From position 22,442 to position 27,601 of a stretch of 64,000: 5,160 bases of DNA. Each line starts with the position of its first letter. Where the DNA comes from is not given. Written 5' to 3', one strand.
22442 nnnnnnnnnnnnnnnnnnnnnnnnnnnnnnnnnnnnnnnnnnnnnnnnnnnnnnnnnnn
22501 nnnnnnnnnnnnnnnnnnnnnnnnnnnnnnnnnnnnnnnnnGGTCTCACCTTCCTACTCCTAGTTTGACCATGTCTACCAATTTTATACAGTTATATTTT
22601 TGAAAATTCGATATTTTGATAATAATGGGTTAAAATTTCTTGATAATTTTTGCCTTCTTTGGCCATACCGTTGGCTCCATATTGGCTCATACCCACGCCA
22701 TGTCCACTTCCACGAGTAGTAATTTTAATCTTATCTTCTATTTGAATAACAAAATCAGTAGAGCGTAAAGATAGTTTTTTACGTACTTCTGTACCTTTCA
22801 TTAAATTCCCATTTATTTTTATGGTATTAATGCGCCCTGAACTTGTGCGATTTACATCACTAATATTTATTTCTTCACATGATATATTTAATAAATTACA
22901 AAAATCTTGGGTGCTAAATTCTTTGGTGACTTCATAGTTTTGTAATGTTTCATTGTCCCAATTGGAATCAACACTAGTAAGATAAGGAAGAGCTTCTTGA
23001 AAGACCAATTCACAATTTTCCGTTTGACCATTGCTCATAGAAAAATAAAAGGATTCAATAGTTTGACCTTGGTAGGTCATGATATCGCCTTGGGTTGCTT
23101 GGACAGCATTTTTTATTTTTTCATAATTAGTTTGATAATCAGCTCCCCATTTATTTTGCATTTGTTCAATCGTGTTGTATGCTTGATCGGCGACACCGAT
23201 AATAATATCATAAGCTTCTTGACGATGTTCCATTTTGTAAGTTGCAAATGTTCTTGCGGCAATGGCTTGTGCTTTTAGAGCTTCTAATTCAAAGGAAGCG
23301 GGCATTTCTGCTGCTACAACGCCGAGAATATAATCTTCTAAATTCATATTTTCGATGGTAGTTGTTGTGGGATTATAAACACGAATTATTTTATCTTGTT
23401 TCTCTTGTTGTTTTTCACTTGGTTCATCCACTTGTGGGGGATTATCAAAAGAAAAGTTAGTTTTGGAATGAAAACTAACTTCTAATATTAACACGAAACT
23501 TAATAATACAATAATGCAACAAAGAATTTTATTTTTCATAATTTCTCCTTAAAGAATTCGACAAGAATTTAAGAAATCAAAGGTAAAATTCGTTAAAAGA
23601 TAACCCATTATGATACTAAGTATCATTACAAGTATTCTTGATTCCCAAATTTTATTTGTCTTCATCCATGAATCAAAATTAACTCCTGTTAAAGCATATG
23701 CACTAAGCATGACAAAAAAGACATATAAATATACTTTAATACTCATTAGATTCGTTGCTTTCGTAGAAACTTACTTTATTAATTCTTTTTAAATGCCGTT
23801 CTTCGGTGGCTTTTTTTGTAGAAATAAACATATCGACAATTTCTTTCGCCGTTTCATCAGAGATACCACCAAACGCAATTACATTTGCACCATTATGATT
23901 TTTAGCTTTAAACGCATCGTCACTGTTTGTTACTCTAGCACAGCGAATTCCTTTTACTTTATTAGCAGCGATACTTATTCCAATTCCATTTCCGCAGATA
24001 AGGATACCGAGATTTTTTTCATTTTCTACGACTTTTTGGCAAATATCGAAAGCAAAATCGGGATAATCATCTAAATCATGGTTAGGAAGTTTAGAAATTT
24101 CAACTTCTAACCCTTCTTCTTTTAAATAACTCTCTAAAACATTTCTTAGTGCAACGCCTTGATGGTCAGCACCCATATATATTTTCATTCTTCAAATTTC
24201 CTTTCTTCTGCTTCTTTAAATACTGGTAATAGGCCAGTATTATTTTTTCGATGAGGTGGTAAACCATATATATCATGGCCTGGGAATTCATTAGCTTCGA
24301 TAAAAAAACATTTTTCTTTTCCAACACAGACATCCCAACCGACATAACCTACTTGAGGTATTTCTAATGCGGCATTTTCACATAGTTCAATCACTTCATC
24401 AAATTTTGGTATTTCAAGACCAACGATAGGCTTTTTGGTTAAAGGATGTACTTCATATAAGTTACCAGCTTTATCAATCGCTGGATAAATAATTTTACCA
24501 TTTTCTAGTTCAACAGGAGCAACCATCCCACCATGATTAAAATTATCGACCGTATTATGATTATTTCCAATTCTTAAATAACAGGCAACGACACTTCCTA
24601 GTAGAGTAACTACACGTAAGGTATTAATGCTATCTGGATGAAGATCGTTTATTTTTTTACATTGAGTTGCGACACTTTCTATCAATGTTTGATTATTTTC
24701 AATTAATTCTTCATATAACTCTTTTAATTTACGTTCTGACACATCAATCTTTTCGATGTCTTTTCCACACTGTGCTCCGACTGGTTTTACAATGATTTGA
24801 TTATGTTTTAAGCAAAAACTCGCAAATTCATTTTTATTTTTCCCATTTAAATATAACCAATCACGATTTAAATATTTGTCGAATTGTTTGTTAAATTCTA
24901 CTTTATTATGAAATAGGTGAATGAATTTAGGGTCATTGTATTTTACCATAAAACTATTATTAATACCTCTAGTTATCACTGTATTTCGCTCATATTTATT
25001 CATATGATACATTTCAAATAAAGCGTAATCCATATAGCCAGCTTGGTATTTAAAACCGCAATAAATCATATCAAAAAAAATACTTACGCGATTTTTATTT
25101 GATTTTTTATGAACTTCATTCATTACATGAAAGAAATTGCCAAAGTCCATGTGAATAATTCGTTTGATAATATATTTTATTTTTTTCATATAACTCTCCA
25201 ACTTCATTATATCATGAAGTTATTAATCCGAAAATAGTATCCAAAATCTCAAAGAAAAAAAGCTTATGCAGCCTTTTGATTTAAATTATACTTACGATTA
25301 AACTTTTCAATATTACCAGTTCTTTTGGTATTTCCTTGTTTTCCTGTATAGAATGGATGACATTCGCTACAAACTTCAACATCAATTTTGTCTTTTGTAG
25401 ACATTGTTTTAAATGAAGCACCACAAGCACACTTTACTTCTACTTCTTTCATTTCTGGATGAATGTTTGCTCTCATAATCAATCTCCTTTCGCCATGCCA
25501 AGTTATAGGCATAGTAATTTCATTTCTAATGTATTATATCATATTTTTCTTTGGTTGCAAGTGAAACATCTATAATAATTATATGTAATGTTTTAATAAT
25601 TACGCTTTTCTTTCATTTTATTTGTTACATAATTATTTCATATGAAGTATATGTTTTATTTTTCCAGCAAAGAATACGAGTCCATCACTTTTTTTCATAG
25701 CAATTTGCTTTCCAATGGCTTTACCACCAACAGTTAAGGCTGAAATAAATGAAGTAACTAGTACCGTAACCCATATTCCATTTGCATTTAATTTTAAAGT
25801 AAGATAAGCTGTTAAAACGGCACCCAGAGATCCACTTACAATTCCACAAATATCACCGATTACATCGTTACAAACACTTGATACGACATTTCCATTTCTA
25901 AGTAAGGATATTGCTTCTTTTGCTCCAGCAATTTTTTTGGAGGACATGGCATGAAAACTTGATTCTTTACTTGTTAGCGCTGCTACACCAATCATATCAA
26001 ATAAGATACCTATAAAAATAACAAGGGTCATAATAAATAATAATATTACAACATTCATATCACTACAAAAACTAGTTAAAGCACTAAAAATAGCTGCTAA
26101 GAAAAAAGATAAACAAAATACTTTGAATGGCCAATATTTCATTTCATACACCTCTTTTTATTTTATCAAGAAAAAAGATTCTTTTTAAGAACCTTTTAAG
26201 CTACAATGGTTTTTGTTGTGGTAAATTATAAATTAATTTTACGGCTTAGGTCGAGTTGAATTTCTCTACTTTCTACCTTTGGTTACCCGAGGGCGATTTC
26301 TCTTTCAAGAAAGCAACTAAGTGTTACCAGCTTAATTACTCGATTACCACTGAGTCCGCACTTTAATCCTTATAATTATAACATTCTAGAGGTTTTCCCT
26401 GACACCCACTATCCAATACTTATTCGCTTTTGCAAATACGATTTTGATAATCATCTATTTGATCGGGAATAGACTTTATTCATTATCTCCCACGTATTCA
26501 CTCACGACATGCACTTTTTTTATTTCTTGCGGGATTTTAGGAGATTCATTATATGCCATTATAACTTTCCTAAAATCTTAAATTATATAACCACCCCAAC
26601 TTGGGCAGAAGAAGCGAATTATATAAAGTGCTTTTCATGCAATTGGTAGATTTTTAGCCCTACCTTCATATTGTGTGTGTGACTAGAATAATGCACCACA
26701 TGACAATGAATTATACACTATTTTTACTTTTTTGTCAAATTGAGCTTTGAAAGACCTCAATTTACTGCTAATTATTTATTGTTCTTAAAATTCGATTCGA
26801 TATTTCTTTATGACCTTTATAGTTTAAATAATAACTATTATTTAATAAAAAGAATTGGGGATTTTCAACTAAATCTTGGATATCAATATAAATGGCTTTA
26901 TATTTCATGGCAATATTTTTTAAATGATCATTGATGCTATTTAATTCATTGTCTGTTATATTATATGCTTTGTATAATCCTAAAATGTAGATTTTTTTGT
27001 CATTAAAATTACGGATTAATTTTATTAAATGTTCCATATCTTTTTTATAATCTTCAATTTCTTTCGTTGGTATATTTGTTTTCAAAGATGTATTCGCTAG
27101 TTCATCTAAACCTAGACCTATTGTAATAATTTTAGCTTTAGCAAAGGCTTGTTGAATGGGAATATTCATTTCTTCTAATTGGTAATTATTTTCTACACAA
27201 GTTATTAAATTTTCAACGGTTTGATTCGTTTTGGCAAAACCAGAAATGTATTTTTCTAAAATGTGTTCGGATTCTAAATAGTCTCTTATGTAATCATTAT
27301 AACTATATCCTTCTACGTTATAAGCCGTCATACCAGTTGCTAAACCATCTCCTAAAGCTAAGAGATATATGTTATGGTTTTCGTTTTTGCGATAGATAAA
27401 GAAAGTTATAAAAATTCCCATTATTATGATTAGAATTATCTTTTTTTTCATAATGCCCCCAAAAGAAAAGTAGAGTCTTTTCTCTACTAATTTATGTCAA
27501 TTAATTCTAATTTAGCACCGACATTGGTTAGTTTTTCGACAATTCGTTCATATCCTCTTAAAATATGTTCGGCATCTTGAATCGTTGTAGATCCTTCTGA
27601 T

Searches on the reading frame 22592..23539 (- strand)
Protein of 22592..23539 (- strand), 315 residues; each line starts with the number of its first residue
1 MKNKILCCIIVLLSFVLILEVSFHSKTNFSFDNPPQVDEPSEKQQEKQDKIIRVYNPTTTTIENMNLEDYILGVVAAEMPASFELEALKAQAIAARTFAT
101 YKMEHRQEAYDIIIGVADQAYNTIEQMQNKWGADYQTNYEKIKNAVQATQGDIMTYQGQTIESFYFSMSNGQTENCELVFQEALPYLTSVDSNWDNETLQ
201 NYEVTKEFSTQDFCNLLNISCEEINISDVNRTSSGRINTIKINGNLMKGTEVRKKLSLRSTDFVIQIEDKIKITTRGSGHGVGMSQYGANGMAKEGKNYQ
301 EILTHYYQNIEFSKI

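Call 6: search_protein_families(library=pfam, proteins=[window:22592-23539:-], max_evalue=0.01)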
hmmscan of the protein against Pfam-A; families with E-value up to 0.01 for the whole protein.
window:22592-23539:- (315 aa): 1 family
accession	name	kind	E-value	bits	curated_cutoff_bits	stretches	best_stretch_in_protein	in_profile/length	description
PF08486.15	SpoIID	-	9.5e-27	93.9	23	1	57-156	3-97/97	Stage II sporulation protein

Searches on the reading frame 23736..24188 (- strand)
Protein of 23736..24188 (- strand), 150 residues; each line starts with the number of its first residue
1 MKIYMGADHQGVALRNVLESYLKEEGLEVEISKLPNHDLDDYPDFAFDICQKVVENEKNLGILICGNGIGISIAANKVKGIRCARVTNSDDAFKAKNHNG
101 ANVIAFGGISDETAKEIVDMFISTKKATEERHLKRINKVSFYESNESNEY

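Call 6: search_protein_families(library=pfam, proteins=[window:23736-24188:-], max_evalue=0.01)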
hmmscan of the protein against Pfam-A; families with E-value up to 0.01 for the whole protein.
window:23736-24188:- (150 aa): 2 families
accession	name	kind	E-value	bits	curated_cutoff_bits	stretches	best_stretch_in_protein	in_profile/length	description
PF02502.23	LacAB_rpiB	-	8.6e-42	142.8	24.7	1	3-139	1-138/138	Ribose/Galactose Isomerase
PF14272.11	Gly_rich_SFCGS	-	0.00096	19.6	27.3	1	53-122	42-112/114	Glycine-rich SFCGS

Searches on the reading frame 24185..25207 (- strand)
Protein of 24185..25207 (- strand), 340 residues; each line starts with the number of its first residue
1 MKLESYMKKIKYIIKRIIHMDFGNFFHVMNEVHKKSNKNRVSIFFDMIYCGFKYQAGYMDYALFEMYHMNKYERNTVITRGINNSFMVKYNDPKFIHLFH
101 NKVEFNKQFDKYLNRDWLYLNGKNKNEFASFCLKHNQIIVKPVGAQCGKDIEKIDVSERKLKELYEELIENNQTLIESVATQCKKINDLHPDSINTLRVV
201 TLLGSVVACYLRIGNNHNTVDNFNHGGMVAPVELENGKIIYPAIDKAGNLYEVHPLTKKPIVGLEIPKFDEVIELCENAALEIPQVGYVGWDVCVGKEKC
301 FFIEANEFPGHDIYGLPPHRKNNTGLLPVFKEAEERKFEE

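Call 6: search_protein_families(library=pfam, proteins=[window:24185-25207:-], max_evalue=0.01)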
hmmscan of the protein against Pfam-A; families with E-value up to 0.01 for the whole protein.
window:24185-25207:- (340 aa): 4 families
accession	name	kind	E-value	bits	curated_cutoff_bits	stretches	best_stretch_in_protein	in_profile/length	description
PF14397.11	ATPgrasp_ST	-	1.4e-48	165.9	31.4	1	83-333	3-276/278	Sugar-transfer associated ATP-grasp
PF02955.21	GSH-S_ATP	-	4.4e-08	33.2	23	1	123-236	19-126/175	Prokaryotic glutathione synthetase, ATP-grasp domain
PF14398.11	ATPgrasp_YheCD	-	4.2e-07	29.9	26.8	1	103-188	19-101/255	YheC/D like ATP-grasp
PF02655.19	ATP-grasp_3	-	0.0023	18.5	23.2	0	268-306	115-154/160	ATP-grasp domain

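Call 7: search_protein_families(library=ncbifam, proteins=[window:24185-25207:-], max_evalue=0.01)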
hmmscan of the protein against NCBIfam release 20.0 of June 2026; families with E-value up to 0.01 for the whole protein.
window:24185-25207:- (340 aa): 4 families
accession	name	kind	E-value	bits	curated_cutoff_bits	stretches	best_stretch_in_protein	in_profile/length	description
TIGR02291.1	rimK_rel_E_lig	hypoth_equivalog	3.5e-12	45.9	314.2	1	150-333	114-289/317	alpha-L-glutamate ligase-like protein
NF003573.0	PRK05246.1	equivalog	1.4e-08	33.9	272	1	86-236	109-249/316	glutathione synthase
TIGR01380.1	glut_syn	equivalog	3.3e-08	32.9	299.05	1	90-236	112-248/312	glutathione synthase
NF040720.1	MptN_Meth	equivalog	1.6e-05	24.1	350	1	127-236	127-229/291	tetrahydromethanopterin:alpha-L-glutamate ligase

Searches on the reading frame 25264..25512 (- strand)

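Call 6: search_protein_families(library=pfam, proteins=[window:25264-25512:-], max_evalue=0.01)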
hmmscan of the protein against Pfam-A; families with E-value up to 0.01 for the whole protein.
window:25264-25512:- (82 aa): 1 family
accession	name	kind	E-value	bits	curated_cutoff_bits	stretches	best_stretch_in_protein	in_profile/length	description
PF01197.23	Ribosomal_L31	-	6.9e-29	100.3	27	1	13-76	1-65/65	Ribosomal protein L31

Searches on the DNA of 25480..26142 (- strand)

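Call 40: search_rna_families(sources=[L003, L004, L009, L016, L012, L014, L079, L047, L039, L010, L067], threshold=gathering)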
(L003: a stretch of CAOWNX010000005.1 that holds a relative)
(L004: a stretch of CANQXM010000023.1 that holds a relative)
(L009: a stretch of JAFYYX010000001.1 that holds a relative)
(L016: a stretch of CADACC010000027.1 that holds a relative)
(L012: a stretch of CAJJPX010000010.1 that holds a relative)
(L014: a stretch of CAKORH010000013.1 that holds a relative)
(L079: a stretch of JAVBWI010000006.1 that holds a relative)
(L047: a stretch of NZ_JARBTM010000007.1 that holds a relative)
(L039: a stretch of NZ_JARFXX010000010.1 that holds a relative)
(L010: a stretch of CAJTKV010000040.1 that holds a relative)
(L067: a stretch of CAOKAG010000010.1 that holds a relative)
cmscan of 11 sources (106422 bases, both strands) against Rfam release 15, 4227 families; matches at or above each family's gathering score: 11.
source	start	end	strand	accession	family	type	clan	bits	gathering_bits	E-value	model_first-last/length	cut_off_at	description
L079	5323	5925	+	RF01071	OLE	Gene;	-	510.9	50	1e-146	1-616/616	no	Ornate Large Extremophilic RNA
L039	5248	5914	+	RF01071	OLE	Gene;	-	422.6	50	1.7e-120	1-616/616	no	Ornate Large Extremophilic RNA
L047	5234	5854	+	RF01071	OLE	Gene;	-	403.9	50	5.7e-115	1-616/616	no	Ornate Large Extremophilic RNA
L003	107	598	+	RF01071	OLE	Gene;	-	249.7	50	3.3e-69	1-616/616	no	Ornate Large Extremophilic RNA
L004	1087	1589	+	RF01071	OLE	Gene;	-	237.9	50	1.1e-65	1-616/616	no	Ornate Large Extremophilic RNA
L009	5438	5956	+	RF01071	OLE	Gene;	-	234.7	50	9.1e-65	1-616/616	no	Ornate Large Extremophilic RNA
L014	5488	5968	+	RF01071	OLE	Gene;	-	224.5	50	1e-61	1-616/616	no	Ornate Large Extremophilic RNA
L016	5424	5958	+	RF01071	OLE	Gene;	-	222.8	50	3.1e-61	1-616/616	no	Ornate Large Extremophilic RNA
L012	5491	5972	+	RF01071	OLE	Gene;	-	212.3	50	4.1e-58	1-616/616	no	Ornate Large Extremophilic RNA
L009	6557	6587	+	RF03156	L31-Firmicutes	Cis-reg; leader;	CL00118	34.8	33.3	0.0029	1-32/32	no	L31-Firmicutes ribosomal protein leader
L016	6558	6588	+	RF03156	L31-Firmicutes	Cis-reg; leader;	CL00118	34.8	33.3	0.0029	1-32/32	no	L31-Firmicutes ribosomal protein leader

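Call 60: search_rna_families(source=window, start=25480, end=25680, threshold=evalue, max_evalue=1)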
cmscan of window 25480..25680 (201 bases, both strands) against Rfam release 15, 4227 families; matches with E-value up to 1: 1.
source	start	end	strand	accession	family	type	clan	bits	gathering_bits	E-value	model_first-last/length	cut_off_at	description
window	25484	25514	-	RF03156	L31-Firmicutes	Cis-reg; leader;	CL00118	30.9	33.3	5.3e-05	1-32/32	no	L31-Firmicutes ribosomal protein leader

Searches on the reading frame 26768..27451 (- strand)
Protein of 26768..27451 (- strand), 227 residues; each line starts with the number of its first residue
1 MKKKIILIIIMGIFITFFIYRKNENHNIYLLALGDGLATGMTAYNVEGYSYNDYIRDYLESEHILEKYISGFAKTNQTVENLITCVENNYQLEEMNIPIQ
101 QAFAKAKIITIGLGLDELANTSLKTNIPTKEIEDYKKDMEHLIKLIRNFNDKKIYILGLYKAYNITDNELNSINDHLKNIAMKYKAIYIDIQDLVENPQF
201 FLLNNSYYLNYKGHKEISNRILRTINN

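Call 6: search_protein_families(library=pfam, proteins=[window:26768-27451:-], max_evalue=0.01)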
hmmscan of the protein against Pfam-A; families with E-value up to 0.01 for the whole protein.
window:26768-27451:- (227 aa): 2 families
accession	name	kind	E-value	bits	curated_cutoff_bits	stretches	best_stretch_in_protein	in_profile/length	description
PF00657.28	Lipase_GDSL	-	2.4e-05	25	23.6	1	31-196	2-178/208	GDSL-like Lipase/Acylhydrolase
PF13472.12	Lipase_GDSL_2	-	2.8e-05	25.1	32.9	1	32-215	1-177/178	GDSL-like Lipase/Acylhydrolase family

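Call 7: search_protein_families(library=ncbifam, proteins=[window:26768-27451:-], max_evalue=0.01)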
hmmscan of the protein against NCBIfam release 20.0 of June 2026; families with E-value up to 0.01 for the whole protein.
window:26768-27451:- (227 aa): 2 families
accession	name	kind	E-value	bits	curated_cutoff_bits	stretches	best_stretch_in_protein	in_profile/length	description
TIGR00250.1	RNAse_H_YqgF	equivalog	0.003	17.7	43.25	0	122-170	19-67/130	Holliday junction resolvase RuvX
NF001985.0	PRK00777.1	subfamily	0.0036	17.4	104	0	99-166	24-87/157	pantetheine-phosphate adenylyltransferase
